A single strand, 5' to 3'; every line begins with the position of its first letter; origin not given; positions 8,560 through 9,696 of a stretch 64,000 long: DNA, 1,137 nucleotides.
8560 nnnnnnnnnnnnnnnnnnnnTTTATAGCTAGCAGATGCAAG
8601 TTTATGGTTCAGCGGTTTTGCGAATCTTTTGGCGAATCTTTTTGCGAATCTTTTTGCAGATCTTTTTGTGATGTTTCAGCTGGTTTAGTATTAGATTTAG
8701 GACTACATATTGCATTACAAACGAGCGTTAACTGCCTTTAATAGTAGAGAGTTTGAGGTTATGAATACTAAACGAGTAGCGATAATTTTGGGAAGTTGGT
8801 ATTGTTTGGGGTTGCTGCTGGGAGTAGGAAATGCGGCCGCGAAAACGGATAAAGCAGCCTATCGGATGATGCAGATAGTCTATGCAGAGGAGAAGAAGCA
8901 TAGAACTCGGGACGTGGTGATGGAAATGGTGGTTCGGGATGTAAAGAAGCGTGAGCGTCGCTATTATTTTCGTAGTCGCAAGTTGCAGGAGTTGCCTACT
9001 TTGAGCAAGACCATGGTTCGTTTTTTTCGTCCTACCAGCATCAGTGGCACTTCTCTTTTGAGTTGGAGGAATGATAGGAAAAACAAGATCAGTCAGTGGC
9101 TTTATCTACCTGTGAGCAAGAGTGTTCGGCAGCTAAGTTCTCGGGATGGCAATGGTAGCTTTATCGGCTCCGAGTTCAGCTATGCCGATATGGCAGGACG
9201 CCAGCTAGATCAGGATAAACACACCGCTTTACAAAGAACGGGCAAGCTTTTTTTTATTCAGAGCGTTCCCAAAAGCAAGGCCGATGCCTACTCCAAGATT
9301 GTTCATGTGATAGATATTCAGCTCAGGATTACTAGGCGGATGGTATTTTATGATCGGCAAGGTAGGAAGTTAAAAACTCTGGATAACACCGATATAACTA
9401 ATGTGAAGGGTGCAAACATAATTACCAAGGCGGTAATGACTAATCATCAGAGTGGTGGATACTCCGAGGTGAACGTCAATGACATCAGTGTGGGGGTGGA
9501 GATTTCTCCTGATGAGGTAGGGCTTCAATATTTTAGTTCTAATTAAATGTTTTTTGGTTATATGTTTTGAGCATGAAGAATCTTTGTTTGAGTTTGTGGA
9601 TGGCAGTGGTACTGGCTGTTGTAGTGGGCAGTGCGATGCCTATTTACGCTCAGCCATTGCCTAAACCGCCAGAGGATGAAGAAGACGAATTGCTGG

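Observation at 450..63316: Locus-specific tandem arrays fill at least 20 intergenic spacers; 13/14-bp units dominate outside genes and multiples of 3 inside genes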

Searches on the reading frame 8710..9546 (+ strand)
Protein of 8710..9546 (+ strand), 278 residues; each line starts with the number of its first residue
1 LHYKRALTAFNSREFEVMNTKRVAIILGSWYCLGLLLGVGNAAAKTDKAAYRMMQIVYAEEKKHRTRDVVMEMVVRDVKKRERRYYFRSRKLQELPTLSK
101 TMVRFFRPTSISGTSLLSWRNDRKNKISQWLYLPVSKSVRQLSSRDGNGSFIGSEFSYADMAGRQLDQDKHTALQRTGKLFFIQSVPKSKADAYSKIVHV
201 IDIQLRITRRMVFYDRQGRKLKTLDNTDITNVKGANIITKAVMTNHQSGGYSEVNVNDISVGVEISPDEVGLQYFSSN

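Call 7: search_protein_families(library=pfam, proteins=[window:8710-9546:+])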
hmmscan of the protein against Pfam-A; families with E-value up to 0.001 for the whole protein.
window:8710-9546:+ (278 aa): 1 family
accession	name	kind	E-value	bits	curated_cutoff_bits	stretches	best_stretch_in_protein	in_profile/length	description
PF17131.11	LolA_like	-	4.2e-39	134.5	30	1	99-267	3-174/184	Outer membrane lipoprotein-sorting protein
